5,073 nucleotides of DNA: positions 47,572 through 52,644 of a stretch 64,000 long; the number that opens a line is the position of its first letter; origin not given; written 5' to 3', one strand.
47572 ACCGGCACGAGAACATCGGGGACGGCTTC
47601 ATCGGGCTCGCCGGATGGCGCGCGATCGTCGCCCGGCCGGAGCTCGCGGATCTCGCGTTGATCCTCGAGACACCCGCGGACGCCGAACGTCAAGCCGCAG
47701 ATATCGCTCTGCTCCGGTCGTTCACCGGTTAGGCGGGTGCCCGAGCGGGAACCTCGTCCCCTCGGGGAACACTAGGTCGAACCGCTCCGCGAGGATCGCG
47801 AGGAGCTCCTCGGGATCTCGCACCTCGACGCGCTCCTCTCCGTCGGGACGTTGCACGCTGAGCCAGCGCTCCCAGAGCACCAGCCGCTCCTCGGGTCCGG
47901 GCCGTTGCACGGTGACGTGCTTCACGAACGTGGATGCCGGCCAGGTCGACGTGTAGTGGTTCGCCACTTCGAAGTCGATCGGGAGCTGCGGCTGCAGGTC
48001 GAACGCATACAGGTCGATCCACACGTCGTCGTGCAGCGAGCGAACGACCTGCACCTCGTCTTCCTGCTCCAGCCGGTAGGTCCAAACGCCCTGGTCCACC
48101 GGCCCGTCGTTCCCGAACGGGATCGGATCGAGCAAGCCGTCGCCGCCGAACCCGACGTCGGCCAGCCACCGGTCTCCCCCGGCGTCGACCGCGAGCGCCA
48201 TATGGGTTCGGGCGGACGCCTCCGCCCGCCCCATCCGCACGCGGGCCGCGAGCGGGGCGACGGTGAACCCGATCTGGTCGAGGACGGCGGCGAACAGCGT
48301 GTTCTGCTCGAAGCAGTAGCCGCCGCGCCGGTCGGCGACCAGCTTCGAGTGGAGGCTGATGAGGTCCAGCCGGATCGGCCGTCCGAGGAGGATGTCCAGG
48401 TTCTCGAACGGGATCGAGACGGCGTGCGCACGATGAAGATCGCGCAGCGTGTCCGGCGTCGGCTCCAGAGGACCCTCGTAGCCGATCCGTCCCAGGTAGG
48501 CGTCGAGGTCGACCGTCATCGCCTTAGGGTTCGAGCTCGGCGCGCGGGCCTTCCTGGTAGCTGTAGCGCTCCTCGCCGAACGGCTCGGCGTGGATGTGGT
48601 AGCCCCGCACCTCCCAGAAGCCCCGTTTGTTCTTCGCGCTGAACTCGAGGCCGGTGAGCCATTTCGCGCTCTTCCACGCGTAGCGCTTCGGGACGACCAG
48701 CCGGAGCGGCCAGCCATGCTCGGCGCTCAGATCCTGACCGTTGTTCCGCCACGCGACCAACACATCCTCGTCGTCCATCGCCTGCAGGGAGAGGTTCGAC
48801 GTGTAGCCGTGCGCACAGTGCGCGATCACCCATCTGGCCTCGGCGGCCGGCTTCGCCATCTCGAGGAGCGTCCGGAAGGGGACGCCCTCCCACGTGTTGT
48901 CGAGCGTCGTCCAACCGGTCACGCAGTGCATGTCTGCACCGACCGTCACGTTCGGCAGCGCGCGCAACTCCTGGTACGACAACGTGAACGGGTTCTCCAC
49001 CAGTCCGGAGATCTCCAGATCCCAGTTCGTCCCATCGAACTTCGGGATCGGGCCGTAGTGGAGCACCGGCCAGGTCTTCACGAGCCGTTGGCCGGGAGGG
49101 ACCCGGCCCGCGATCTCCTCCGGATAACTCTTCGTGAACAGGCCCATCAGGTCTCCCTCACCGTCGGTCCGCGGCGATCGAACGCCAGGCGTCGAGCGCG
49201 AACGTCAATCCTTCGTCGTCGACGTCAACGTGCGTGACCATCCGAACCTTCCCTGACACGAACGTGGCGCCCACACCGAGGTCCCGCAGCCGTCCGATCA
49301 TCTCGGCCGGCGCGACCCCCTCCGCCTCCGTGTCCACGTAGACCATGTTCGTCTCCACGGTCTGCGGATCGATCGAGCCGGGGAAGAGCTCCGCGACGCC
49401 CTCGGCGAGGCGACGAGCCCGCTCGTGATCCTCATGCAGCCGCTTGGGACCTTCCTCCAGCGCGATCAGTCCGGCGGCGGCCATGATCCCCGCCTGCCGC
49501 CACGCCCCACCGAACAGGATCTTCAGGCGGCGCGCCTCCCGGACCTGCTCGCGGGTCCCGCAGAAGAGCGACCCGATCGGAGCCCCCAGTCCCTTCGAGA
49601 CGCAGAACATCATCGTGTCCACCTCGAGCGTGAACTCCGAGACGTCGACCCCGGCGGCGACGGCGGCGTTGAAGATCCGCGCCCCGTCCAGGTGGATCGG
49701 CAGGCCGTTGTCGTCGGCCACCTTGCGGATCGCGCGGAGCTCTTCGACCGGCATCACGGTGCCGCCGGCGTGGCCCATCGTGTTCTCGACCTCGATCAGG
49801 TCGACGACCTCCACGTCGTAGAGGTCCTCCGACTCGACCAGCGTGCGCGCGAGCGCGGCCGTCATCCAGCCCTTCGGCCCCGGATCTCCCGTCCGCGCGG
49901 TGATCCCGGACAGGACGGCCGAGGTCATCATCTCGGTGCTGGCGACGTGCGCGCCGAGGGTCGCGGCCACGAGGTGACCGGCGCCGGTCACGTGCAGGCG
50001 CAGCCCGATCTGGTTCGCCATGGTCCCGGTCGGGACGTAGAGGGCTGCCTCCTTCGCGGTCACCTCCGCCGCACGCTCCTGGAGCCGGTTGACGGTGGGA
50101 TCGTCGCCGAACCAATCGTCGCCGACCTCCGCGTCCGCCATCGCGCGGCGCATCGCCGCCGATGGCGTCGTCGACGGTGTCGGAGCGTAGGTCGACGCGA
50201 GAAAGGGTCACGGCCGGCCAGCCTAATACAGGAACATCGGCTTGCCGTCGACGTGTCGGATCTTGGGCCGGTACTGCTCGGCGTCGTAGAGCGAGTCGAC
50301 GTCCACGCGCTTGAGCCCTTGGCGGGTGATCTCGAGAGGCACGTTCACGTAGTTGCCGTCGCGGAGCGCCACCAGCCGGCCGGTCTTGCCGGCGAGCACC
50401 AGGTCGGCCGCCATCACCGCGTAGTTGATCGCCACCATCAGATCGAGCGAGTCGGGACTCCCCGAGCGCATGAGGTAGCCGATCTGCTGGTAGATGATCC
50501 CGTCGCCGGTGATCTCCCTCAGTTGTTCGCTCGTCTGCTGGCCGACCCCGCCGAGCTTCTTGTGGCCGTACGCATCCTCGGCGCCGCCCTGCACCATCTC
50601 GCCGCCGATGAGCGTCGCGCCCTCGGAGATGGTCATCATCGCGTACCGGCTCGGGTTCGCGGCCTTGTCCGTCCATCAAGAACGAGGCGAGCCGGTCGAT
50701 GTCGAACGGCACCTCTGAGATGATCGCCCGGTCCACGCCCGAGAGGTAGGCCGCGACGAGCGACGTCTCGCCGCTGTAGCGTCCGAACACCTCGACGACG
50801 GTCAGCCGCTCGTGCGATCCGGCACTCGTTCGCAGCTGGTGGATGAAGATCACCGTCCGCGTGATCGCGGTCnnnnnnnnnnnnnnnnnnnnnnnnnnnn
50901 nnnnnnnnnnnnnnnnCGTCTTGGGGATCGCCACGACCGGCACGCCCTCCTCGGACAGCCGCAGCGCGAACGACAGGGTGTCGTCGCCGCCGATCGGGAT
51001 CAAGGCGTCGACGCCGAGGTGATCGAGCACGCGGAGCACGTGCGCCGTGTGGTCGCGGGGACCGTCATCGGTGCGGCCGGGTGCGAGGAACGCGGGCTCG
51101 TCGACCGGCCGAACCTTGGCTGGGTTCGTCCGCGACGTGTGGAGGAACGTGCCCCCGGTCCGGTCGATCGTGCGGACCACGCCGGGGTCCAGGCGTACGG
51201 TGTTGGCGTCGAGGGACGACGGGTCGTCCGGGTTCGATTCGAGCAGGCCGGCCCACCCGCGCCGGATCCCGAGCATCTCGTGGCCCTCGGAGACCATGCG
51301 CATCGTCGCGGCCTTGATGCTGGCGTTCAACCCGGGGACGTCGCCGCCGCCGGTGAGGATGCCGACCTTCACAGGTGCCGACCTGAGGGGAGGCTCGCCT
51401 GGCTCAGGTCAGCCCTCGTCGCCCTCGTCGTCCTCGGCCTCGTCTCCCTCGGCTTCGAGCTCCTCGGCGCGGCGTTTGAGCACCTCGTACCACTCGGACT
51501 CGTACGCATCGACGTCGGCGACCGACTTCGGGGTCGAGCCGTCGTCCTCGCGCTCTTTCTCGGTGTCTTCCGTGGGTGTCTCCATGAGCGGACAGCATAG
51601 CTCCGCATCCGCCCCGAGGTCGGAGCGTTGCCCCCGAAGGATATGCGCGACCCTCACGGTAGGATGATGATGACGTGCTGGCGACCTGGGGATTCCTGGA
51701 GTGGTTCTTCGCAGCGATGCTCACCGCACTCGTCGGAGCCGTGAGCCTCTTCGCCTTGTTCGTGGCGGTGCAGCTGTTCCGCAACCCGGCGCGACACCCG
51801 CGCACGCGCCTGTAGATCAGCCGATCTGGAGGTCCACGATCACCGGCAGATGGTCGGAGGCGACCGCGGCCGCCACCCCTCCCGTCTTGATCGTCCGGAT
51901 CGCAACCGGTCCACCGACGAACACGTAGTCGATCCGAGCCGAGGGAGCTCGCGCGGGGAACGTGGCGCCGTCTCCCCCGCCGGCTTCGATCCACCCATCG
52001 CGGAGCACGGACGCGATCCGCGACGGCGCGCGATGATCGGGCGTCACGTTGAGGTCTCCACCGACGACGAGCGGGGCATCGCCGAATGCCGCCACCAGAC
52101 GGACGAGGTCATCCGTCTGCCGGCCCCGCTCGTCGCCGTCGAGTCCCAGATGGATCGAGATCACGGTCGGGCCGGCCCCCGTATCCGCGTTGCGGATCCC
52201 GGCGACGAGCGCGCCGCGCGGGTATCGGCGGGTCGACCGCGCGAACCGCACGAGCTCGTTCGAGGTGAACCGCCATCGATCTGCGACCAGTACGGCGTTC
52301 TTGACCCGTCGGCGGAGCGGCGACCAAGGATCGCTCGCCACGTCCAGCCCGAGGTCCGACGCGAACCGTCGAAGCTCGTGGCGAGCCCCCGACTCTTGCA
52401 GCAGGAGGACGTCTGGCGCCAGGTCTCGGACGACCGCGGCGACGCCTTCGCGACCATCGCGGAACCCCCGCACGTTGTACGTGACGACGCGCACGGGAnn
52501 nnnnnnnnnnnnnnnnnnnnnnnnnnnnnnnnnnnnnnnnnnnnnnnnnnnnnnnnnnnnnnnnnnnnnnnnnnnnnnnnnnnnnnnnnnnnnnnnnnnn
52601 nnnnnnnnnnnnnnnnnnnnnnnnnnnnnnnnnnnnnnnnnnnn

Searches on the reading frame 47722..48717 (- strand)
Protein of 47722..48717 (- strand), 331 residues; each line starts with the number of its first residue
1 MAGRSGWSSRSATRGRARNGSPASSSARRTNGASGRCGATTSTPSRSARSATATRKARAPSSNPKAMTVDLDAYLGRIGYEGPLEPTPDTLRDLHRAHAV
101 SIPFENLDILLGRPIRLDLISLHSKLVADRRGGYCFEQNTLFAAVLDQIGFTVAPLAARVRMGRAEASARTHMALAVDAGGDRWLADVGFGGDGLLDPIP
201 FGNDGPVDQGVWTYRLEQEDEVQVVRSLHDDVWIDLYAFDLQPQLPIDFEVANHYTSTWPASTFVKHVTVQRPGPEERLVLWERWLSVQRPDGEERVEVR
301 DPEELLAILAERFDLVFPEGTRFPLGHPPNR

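Call 75: search_protein_families(library=pfam, proteins=[window:47722-48717:-], max_evalue=0.0001)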
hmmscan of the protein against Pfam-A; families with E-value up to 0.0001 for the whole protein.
window:47722-48717:- (331 aa): 1 family
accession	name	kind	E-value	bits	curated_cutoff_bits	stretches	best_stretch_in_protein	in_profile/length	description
PF00797.23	Acetyltransf_2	-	8.2e-68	229.2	22.8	1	89-316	3-234/240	N-acetyltransferase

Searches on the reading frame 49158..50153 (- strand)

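Call 75: search_protein_families(library=pfam, proteins=[window:49158-50153:-], max_evalue=0.0001)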
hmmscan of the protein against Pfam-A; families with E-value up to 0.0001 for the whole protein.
window:49158-50153:- (331 aa): 1 family
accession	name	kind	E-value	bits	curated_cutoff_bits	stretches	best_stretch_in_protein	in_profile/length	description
PF01212.27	Beta_elim_lyase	-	9.5e-78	261.9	27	1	1-275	14-287/288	Beta-eliminating lyase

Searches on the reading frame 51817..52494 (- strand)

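Call 75: search_protein_families(library=pfam, proteins=[window:51817-52494:-], max_evalue=0.0001)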
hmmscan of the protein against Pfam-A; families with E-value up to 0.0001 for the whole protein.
window:51817-52494:- (225 aa): 1 family
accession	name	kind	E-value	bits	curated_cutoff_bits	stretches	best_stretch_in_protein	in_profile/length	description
PF03372.29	Exo_endo_phos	-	2e-21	77.2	24.5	1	4-215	1-225/225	Endonuclease/Exonuclease/phosphatase family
